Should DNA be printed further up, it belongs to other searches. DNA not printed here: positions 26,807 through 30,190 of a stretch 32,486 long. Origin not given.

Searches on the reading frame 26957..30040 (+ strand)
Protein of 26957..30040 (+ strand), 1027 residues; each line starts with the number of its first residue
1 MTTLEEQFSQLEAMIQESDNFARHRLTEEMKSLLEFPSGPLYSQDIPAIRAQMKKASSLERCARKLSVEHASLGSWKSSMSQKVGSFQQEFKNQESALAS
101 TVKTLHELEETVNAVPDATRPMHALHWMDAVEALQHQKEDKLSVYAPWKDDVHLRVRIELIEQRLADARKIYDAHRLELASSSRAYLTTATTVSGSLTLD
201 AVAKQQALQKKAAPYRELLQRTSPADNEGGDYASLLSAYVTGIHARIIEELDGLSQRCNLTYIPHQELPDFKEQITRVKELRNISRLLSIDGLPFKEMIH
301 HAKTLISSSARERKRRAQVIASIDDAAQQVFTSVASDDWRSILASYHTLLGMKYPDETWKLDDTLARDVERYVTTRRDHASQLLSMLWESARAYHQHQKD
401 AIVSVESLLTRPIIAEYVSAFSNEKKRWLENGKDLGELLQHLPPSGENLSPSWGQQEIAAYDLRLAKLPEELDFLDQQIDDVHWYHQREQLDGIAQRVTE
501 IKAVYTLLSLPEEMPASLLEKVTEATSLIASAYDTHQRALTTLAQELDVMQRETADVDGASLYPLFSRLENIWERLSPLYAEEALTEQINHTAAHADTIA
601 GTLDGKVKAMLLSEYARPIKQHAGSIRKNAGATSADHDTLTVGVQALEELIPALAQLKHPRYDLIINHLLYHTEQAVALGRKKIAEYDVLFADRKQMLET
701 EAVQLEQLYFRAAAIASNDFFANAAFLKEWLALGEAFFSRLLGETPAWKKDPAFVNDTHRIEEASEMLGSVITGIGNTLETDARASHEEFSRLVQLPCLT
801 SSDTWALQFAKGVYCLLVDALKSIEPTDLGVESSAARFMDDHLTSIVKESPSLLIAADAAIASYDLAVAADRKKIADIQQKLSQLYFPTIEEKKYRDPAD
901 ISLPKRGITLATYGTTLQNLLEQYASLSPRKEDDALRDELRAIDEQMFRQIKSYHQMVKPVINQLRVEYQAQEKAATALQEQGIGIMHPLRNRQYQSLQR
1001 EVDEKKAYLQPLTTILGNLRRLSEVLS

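Call 79: search_protein_families(library=pfam, proteins=[window:26957-30040:+], max_evalue=0.01)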
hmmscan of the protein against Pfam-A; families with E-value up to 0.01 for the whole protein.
window:26957-30040:+ (1027 aa): 2 families
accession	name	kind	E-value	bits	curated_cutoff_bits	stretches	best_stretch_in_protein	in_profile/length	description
PF01527.26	HTH_Tnp_1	-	0.0074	16.9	24.1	0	47-99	14-61/75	Transposase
PF14123.11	DUF4290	-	0.0087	16.1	27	0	890-954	85-146/174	Domain of unknown function (DUF4290)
